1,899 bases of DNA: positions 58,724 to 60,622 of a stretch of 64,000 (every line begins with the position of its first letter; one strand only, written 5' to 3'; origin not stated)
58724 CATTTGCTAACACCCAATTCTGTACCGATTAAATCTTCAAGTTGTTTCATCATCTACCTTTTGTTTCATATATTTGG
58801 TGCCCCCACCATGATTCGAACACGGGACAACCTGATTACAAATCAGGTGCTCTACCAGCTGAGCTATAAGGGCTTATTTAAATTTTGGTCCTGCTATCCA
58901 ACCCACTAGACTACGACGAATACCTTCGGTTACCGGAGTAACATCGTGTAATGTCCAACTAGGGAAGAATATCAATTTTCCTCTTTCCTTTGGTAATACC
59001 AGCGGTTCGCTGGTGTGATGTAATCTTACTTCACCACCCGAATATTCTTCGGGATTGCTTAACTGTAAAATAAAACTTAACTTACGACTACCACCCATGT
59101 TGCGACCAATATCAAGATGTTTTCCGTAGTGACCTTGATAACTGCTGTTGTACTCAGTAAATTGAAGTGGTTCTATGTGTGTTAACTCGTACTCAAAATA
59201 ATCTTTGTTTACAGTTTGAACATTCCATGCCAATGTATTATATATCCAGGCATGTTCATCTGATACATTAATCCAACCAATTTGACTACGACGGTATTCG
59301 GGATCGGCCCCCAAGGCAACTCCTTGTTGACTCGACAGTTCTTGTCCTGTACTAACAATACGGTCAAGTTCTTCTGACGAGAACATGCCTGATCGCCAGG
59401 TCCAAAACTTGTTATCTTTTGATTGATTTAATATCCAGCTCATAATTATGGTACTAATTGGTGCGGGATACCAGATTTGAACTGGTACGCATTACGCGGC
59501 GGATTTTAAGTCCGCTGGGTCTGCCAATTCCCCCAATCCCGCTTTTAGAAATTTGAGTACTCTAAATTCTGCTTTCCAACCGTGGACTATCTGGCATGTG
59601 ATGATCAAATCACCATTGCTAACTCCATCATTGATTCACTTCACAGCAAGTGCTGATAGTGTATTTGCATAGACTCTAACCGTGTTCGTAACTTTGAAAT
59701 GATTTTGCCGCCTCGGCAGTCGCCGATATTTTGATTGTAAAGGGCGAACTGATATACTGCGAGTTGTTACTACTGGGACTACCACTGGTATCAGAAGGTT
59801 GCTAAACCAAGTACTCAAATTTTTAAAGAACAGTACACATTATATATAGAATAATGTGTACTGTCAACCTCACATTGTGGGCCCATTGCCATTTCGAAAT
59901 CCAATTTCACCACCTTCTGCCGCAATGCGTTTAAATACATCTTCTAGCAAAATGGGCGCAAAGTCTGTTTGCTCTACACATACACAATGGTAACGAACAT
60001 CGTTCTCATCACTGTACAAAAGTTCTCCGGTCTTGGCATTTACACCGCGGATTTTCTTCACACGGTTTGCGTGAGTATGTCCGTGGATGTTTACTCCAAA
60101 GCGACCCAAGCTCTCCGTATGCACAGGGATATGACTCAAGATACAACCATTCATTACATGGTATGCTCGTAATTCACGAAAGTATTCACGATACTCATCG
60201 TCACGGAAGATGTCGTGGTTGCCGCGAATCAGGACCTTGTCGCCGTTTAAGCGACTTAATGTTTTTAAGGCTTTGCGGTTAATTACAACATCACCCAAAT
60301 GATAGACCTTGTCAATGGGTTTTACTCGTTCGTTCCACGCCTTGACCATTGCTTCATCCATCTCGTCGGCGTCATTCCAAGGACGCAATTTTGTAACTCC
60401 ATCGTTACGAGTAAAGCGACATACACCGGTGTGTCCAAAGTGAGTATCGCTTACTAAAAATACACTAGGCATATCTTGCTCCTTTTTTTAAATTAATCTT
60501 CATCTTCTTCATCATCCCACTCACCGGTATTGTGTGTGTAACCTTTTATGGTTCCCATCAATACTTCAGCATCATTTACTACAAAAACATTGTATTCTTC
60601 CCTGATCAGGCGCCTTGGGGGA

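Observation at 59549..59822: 274-nt non-coding element closed by a perfect 13-bp stem, with its own consensus promoter and co-transcribed with tRNA-Leu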

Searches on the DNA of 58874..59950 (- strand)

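Call 4: search_dna_similar(query=window:59400-59950:-, collection=phages, mode=distant, max_rows=40)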
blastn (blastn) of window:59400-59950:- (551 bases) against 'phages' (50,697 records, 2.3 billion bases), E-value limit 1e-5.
Records with a match: 8; places in all: 8; records where one place covers at least 80% of the query: 0.
Best place of each record, by identity: 60-80% 8.
By first word of the organism name: Aeromonas 3; Pseudomonas 2; Burkholderia 2; Bacteriophage 1.
By host as written in the record: - 2; Pseudomonas fluorescens SBW25 2; Aeromonas hydrophila ZPAH75 2; Aeromonas salmonicida 1; Burkholderia cepacia 1.
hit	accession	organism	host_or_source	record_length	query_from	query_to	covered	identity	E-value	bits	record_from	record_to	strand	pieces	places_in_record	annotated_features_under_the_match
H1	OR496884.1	Aeromonas phage AerS_266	Aeromonas salmonicida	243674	405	495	17%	77.2%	5e-8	65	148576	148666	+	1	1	tRNA-Leu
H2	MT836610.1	Bacteriophage sp.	human fecal samples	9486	408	497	16%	76.7%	4e-9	69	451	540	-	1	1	record has no annotation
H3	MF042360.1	Pseudomonas phage Phabio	Pseudomonas fluorescens SBW25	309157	410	496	16%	75.3%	2e-6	60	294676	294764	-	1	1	tRNA-Leu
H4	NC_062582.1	Pseudomonas phage Phabio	Pseudomonas fluorescens SBW25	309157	410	496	16%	75.3%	2e-6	60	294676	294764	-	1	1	tRNA-Leu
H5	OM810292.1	Aeromonas phage ZPAH34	Aeromonas hydrophila ZPAH75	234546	409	495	16%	74.7%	2e-6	59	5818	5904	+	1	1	tRNA-Leu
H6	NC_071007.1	Aeromonas phage ZPAH34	Aeromonas hydrophila ZPAH75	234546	409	495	16%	74.7%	2e-6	59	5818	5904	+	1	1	tRNA-Leu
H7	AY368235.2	Burkholderia phage Bcep43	-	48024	416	480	12%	79.7%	7e-6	58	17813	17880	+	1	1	none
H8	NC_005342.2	Burkholderia phage Bcep43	Burkholderia cepacia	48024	416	480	12%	79.7%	7e-6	58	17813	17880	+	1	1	none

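Call 8: search_rna_families(source=window, start=59400, end=59950, threshold=evalue, max_evalue=10, show_alignments=3)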
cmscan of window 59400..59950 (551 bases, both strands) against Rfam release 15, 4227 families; matches with E-value up to 10: 7.
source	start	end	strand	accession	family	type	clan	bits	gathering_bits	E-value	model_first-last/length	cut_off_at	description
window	59462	59542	-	RF00005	tRNA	Gene; tRNA;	CL00001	54.6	29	4.6e-11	1-71/71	no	tRNA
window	59825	59894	+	RF04323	Pestivirus-3UTR-SLIV-SLII-BVDV-1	Gene; sRNA;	CL00151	20.7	90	6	1-128/128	no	Pestivirus 3' UTR SLIV and SLII bovine viral diarrhea virus (BVDV-1)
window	59412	59486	+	RF00747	mir-283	Gene; miRNA;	CL00094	17.2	50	2.2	1-98/98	no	mir-283 microRNA precursor family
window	59564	59649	-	RF02958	drum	Gene; sRNA;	-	13.8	43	6.1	1-112/112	no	drum RNA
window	59453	59568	-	RF02115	FAM13A-AS1_2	Gene; lncRNA;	-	12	38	6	1-110/110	no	FAM13A antisense RNA 1 conserved region 2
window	59816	59842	-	RF00066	U7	Gene; snRNA;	-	11.9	34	7.6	1-62/62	no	U7 small nuclear RNA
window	59747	59831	+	RF02209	WT1-AS_7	Gene; lncRNA;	-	6.9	50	9.9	190-294/294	no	WT1 antisense RNA conserved region 7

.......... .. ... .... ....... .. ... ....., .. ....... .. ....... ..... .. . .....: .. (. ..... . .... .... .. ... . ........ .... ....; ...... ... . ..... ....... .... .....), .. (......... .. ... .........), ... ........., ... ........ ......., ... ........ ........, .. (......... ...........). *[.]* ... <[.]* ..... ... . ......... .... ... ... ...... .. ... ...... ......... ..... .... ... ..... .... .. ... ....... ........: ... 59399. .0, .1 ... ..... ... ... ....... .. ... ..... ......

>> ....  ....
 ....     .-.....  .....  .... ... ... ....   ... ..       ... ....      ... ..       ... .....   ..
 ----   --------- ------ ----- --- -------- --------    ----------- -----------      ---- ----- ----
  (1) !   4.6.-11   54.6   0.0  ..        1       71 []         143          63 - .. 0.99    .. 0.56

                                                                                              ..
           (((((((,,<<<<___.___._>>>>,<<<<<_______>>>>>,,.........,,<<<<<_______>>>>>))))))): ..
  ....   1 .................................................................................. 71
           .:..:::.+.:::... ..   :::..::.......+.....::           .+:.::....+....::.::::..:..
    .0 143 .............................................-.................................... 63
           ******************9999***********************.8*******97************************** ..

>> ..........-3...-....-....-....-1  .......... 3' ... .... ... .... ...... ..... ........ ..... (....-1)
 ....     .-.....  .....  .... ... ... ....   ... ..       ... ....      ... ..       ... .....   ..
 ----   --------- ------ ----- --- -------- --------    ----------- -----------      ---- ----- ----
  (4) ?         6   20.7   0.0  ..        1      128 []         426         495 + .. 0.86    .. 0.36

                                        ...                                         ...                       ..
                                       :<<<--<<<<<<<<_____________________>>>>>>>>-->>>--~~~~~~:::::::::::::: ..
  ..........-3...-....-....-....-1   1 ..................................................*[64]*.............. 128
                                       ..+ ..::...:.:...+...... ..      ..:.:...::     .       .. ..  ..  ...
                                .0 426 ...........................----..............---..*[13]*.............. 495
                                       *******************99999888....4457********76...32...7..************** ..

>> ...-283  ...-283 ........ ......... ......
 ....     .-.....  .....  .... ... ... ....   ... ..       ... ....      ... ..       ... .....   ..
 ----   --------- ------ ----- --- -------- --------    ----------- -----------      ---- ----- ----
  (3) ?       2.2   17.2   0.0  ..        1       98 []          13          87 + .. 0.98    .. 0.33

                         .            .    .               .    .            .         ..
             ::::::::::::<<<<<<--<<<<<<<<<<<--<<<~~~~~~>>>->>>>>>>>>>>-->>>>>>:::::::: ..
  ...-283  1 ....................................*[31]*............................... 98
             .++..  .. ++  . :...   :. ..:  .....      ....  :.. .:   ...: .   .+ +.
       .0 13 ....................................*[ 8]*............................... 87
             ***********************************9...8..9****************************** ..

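Call 66: search_rna_families(sources=[L231, L237, L239, L242, L151, L081], threshold=evalue, max_evalue=1)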
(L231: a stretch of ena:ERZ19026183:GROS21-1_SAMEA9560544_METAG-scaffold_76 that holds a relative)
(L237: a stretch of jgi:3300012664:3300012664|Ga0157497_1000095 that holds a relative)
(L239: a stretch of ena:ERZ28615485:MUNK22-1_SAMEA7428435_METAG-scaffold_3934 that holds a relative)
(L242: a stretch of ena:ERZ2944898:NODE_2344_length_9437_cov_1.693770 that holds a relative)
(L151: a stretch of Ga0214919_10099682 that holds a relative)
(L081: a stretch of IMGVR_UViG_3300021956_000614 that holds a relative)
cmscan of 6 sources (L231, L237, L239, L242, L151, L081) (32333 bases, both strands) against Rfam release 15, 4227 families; matches with E-value up to 1: 21.
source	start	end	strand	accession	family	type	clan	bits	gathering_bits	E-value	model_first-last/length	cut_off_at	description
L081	4985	5056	+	RF00005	tRNA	Gene; tRNA;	CL00001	70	29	1.6e-13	1-71/71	no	tRNA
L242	1124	1197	+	RF00005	tRNA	Gene; tRNA;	CL00001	64.4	29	5.6e-12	1-71/71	no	tRNA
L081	877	950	+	RF00005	tRNA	Gene; tRNA;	CL00001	64.4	29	5.6e-12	1-71/71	no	tRNA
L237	745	815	+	RF00005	tRNA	Gene; tRNA;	CL00001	62.8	29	1.5e-11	1-71/71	no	tRNA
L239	550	620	+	RF00005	tRNA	Gene; tRNA;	CL00001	60.9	29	5.2e-11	1-71/71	no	tRNA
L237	601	696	+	RF00005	tRNA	Gene; tRNA;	CL00001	58.6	29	2.1e-10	1-71/71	no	tRNA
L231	599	669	+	RF00005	tRNA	Gene; tRNA;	CL00001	57.4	29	4.6e-10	1-71/71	no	tRNA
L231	2447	2527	+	RF00005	tRNA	Gene; tRNA;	CL00001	57.3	29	4.8e-10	1-71/71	no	tRNA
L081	3528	3609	+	RF00005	tRNA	Gene; tRNA;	CL00001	56.4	29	8.9e-10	1-71/71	no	tRNA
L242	951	1021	+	RF00005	tRNA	Gene; tRNA;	CL00001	56.2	29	1e-09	1-71/71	no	tRNA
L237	522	592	+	RF00005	tRNA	Gene; tRNA;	CL00001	55.2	29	1.9e-09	1-71/71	no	tRNA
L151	1983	2063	+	RF00005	tRNA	Gene; tRNA;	CL00001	54.3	29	3.3e-09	1-71/71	no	tRNA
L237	826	906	+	RF00005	tRNA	Gene; tRNA;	CL00001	54.2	29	3.6e-09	1-71/71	no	tRNA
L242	1033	1114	+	RF00005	tRNA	Gene; tRNA;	CL00001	54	29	4e-09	1-71/71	no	tRNA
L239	666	746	+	RF00005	tRNA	Gene; tRNA;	CL00001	51.9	29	1.5e-08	1-71/71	no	tRNA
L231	1241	1321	+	RF00005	tRNA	Gene; tRNA;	CL00001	48.5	29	1.3e-07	1-71/71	no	tRNA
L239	371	457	+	RF00005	tRNA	Gene; tRNA;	CL00001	44.8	29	1.3e-06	1-71/71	no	tRNA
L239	157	254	-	RF02316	TtnuHACA9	Gene; snRNA; snoRNA; HACA-box;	-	32.6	100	0.11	1-135/135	no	Tetrahymena snoRNA TtnuHACA9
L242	1089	1149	+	RF02553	YrlA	Gene; sRNA;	-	27.5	69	0.049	30-81/114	no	Y RNA-like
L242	3948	4018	+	RF00513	Trp_leader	Cis-reg; leader;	-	27.3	41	0.12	1-100/100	no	Tryptophan operon leader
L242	3904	4014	+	RF00195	RsmY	Gene; sRNA;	CL00106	20.6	57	0.43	1-121/121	no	RsmY RNA family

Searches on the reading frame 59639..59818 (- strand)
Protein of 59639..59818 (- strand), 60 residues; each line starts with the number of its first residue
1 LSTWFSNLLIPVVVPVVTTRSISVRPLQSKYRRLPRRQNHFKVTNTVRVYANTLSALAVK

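Call 82: find_encoding_contigs(protein=window:59639-59818:-, flank=1000, max_places=10)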
Protein window:59639-59818:- (60 aa): no gene with exactly this product is on record in the collection.

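Call 83: find_homologous_proteins(query=window:59639-59818:-, max_evalue=0.001)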
Query window:59639-59818:-: no candidate shares three 5-residue words with the query. No homologue found.

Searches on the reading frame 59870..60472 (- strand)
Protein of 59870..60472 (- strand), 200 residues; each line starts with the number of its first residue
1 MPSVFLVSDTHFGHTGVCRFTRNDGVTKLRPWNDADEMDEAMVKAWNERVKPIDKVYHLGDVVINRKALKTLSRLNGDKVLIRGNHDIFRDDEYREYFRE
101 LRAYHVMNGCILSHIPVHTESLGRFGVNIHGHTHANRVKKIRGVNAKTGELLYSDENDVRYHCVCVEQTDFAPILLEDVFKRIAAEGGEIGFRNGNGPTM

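Call 12: find_related_loci(query=window:59870-60472:-, collection=viral_contigs, flank=4000)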
Query window:59870-60472:- (200 aa) in viral_contigs; peptide patterns used: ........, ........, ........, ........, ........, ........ (x = any residue, [..] = any of these).
600 stretches matched a pattern (row limit reached: there are more); 596 encode a relative of the query (tblastn E <= 1e-3); the best 80 are kept; 80 distinct loci.
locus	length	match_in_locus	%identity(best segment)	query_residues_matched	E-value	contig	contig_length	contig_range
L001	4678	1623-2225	90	1-200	7e-125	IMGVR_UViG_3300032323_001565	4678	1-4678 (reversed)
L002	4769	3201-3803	90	1-200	8e-125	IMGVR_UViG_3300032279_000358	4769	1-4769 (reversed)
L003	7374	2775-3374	89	1-200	1e-123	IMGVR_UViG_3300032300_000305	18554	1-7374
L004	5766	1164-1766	90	1-200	8e-124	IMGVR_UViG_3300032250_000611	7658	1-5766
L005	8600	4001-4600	88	1-200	4e-123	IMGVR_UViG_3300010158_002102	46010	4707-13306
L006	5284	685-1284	88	1-200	7e-123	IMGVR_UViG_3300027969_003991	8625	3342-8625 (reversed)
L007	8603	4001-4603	90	1-200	5e-123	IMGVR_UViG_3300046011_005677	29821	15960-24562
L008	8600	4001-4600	89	1-200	4e-123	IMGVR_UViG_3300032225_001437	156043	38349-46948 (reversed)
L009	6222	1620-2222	90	1-200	5e-123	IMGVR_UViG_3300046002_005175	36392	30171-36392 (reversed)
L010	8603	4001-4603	90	1-200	6e-123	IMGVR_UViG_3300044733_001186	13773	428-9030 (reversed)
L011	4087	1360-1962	90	1-200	8e-125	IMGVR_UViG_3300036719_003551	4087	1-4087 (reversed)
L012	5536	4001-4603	91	1-200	8e-123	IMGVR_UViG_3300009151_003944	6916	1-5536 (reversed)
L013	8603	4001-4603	90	1-200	5e-123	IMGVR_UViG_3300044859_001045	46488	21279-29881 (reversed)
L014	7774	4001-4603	90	1-200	6e-123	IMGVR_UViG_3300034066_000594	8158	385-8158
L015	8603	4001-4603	90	1-200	6e-123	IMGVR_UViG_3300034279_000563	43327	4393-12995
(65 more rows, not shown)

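Call 34: search_protein_families(library=pfam, proteins=[window:59870-60472:-], max_evalue=0.01)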
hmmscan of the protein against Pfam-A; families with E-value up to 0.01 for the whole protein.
window:59870-60472:- (200 aa): 2 families
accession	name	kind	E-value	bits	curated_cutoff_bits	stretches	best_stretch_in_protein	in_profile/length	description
PF12850.12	Metallophos_2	-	4e-08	33.8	27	1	4-144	3-127/154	Calcineurin-like phosphoesterase superfamily domain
PF00149.33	Metallophos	-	3.8e-07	31.2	21.5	1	4-155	3-142/191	Calcineurin-like phosphoesterase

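Call 49: search_protein_families(library=phrogs, proteins=[window:59870-60472:-], max_evalue=0.001)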
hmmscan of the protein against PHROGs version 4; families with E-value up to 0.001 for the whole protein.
window:59870-60472:- (200 aa): 2 families
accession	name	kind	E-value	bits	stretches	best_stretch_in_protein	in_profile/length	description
phrog_547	-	other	2.7e-48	165.2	1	1-185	28-201/245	phosphoesterase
phrog_30537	-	unknown function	1.4e-05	26.5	1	30-65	7-41/87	-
